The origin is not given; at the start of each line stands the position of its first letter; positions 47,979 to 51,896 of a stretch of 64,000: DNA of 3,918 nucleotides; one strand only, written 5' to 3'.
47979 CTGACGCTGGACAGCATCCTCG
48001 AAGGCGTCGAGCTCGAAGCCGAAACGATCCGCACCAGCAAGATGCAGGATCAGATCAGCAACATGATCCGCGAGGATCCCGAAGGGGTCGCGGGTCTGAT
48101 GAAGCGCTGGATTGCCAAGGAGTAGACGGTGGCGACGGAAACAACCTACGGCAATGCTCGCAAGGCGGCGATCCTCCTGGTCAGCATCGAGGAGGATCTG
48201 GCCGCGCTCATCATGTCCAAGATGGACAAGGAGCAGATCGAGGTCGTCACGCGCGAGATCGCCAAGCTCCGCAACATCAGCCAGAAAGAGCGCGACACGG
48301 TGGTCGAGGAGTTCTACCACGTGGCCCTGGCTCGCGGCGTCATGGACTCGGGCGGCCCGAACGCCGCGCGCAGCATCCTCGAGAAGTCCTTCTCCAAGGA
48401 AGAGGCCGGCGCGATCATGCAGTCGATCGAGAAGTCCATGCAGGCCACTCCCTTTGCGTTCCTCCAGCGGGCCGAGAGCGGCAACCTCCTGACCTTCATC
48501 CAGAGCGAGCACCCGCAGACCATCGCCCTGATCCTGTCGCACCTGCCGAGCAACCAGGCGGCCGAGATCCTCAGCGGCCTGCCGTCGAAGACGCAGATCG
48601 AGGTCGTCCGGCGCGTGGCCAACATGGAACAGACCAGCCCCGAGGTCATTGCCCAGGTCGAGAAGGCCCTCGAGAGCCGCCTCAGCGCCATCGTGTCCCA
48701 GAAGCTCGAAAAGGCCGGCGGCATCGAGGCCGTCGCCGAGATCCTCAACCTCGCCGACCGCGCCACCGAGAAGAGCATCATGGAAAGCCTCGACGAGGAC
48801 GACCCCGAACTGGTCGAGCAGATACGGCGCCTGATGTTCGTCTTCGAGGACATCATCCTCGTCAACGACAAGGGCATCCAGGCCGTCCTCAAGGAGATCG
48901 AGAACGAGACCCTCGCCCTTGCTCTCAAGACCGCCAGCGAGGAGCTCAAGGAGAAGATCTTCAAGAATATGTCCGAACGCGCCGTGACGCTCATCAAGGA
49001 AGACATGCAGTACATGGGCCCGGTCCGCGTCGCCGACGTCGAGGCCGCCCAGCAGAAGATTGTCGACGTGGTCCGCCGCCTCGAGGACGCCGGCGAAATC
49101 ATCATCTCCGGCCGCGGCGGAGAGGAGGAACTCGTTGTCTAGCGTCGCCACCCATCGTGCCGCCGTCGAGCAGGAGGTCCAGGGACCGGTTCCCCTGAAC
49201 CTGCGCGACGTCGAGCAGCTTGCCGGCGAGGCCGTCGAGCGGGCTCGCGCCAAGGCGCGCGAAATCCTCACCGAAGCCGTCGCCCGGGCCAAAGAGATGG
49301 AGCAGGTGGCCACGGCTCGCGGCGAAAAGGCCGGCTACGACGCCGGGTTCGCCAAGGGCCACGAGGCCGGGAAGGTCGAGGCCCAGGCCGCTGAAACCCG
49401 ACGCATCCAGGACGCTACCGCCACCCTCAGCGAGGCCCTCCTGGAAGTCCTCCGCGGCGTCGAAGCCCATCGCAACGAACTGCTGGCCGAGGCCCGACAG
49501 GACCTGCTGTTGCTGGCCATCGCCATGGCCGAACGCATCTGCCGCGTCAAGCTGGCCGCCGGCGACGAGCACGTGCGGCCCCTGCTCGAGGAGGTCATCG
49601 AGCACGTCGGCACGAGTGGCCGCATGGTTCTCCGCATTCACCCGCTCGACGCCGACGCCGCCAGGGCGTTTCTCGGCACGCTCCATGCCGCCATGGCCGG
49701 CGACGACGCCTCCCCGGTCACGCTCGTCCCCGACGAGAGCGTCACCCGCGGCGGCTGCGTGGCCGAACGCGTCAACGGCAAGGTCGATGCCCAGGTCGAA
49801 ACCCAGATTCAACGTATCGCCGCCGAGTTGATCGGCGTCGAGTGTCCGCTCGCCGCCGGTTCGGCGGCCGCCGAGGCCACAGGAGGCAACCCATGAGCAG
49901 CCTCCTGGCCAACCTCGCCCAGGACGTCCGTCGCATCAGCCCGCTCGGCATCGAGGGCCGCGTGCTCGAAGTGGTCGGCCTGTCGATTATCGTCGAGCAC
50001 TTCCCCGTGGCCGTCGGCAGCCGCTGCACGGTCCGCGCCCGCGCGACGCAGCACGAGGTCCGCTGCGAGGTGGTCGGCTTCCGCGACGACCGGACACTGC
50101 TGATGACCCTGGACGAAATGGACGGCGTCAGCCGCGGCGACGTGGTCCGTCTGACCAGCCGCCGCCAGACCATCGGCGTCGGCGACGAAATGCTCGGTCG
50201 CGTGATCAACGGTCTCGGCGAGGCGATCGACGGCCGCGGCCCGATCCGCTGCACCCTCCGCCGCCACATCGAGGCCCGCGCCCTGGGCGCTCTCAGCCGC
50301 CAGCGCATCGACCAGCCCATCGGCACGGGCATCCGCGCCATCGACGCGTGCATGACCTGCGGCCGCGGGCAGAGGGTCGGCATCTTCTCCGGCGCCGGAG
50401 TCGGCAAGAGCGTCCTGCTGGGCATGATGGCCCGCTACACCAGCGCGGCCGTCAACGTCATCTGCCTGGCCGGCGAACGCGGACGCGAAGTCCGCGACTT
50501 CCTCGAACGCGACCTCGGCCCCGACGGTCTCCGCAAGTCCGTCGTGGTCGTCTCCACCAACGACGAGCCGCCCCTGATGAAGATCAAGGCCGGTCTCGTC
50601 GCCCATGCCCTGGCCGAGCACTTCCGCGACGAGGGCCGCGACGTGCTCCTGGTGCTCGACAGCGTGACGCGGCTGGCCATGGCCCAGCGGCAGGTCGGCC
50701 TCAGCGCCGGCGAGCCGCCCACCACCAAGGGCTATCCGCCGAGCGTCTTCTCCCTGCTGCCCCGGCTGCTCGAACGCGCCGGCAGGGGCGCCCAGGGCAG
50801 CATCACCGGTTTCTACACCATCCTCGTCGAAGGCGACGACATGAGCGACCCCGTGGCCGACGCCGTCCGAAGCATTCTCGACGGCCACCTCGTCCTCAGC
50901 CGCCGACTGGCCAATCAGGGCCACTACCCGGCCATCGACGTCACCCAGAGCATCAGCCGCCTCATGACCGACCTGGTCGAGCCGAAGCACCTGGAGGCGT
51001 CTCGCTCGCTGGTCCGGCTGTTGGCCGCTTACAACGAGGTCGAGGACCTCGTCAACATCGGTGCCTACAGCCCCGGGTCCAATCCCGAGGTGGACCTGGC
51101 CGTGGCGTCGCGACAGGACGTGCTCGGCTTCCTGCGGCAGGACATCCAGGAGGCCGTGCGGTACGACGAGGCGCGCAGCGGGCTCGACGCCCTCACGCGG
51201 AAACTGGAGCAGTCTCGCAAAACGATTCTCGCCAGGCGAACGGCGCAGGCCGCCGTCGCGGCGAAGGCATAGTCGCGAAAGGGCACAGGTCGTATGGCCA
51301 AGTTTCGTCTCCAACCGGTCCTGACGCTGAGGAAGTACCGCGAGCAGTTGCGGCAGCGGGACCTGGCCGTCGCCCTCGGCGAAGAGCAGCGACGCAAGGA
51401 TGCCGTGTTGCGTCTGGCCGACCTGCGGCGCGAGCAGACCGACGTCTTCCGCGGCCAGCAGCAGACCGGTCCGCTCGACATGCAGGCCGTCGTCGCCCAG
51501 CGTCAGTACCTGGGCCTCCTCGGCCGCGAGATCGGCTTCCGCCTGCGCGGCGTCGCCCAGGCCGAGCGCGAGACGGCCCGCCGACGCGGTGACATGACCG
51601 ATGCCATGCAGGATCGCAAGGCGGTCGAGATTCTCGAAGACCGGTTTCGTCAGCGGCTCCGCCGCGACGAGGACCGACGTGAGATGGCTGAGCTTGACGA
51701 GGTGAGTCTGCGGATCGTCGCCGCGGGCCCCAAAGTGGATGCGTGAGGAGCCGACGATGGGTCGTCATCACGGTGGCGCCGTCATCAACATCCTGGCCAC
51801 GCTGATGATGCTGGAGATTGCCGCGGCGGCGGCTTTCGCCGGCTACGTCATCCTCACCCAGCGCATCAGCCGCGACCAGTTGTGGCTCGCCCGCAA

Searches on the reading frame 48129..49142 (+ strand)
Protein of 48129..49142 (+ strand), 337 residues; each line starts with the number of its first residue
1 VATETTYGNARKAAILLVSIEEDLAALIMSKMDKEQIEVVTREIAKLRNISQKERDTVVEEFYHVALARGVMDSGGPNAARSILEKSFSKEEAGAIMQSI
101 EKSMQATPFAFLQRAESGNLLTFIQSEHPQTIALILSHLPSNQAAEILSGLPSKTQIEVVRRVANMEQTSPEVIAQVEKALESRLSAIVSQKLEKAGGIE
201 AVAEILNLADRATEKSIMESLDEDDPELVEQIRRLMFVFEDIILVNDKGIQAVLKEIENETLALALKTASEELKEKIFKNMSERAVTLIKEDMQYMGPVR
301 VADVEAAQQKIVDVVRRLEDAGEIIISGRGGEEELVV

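Call 5: search_protein_families(library=pfam, proteins=[window:48129-49142:+])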
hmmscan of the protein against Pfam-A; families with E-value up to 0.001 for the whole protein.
window:48129-49142:+ (337 aa): 4 families
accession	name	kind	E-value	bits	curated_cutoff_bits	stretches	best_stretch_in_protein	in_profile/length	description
PF01706.21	FliG_C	-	2.7e-48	163.2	23.3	1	219-326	1-108/108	FliG C-terminal domain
PF14842.11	FliG_N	-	1.2e-35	122.7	25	2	10-109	5-104/104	FliG N-terminal domain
PF14841.11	FliG_M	-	1e-31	109.4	25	1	119-191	3-75/76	FliG middle domain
PF03448.22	MgtE_N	-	4.4e-07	30.8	25.9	0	87-163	12-85/102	MgtE intracellular N domain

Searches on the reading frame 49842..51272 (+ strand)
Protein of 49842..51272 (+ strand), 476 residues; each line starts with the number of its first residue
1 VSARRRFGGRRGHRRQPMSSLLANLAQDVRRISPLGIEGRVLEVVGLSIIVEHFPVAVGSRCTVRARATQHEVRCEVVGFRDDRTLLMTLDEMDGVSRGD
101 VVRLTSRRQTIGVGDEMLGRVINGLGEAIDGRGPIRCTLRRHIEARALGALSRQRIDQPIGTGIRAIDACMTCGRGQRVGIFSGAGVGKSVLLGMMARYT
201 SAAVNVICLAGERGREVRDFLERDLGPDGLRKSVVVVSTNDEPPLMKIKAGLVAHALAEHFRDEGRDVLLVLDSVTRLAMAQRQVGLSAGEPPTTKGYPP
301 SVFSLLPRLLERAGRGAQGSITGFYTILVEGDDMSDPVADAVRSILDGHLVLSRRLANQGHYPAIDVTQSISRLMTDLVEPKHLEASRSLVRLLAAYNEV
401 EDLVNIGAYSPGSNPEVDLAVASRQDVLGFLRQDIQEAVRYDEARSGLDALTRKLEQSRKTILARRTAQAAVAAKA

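Call 5: search_protein_families(library=pfam, proteins=[window:49842-51272:+])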
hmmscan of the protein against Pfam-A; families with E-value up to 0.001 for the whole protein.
window:49842-51272:+ (476 aa): 3 families
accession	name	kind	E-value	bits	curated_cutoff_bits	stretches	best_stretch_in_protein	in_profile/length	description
PF00006.31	ATP-synt_ab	-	3.4e-87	292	29.5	1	163-372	1-213/213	ATP synthase alpha/beta family, nucleotide-binding domain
PF18269.6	T3SS_ATPase_C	-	6.4e-23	80.8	22.7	1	379-449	1-71/72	T3SS EscN ATPase C-terminal domain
PF02874.29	ATP-synt_ab_N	-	7.2e-06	26.9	20.9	1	41-105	1-68/69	ATP synthase alpha/beta family, beta-barrel domain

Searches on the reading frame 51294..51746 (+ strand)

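Call 32: search_protein_families(library=pfam, proteins=[window:51294-51746:+], max_evalue=0.00001)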
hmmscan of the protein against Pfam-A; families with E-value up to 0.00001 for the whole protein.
window:51294-51746:+ (150 aa): 1 family
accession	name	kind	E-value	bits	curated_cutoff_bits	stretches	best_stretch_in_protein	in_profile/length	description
PF02050.21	FliJ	-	7e-11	42.9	28.4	1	22-140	5-121/123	Flagellar FliJ protein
